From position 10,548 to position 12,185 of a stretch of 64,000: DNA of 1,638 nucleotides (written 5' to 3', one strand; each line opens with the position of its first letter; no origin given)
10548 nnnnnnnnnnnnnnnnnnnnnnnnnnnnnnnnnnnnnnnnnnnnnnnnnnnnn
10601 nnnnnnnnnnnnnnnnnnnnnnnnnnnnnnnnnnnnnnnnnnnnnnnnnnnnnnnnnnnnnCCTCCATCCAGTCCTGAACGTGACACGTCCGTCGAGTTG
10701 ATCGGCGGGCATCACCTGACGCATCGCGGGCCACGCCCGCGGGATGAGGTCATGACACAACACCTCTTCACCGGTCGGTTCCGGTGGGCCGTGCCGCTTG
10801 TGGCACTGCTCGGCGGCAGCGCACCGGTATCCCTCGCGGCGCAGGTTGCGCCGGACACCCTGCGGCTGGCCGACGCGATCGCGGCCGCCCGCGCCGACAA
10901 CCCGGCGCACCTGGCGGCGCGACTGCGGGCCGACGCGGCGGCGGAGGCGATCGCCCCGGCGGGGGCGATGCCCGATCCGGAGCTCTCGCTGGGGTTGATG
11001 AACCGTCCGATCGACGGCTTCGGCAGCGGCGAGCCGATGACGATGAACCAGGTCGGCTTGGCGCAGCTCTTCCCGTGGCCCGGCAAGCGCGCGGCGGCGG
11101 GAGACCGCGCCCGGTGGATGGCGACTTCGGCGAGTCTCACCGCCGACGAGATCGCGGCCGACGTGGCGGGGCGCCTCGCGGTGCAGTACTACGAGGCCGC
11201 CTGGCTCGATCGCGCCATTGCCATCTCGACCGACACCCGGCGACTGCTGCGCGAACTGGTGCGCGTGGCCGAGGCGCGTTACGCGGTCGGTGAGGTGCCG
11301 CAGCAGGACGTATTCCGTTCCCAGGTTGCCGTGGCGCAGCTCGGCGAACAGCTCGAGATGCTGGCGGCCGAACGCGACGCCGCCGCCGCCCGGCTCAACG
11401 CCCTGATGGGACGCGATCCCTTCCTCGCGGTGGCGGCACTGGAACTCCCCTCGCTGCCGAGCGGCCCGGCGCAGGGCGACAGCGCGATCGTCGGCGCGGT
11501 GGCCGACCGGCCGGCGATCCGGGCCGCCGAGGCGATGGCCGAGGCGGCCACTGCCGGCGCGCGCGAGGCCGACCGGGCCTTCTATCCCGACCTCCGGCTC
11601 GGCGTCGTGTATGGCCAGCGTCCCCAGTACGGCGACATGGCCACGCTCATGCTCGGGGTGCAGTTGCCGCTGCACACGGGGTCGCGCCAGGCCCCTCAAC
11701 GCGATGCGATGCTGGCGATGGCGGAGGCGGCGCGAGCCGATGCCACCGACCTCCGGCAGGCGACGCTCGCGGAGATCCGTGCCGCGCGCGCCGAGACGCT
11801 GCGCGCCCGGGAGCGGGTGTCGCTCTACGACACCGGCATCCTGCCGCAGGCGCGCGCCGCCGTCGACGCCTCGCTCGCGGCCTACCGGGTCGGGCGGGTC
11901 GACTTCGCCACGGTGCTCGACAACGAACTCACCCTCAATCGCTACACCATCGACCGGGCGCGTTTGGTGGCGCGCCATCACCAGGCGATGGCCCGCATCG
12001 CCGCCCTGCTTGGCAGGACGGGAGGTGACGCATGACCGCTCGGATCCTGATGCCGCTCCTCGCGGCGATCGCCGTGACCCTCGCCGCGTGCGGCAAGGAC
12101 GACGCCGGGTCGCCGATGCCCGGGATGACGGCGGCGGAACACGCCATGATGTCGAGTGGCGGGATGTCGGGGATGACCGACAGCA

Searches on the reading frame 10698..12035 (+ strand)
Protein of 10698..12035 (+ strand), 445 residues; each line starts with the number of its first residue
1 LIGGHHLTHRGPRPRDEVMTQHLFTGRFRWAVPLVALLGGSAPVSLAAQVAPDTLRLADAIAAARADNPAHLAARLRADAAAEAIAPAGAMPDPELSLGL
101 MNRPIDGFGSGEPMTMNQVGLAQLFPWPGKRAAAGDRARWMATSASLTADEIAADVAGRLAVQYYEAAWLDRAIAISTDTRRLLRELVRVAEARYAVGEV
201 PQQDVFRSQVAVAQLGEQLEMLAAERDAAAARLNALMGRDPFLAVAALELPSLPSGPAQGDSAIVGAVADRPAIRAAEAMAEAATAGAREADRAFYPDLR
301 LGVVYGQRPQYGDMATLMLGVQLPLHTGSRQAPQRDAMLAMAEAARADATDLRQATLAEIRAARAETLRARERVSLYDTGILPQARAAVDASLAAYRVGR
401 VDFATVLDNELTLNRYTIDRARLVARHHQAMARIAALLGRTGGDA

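Call 86: search_protein_families(library=pfam, proteins=[window:10698-12035:+], max_evalue=0.001)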
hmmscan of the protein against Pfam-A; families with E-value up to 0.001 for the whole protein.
window:10698-12035:+ (445 aa): 1 family
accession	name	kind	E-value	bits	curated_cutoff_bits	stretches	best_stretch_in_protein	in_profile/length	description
PF02321.23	OEP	-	5.6e-33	114.8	22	2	267-439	8-187/187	Outer membrane efflux protein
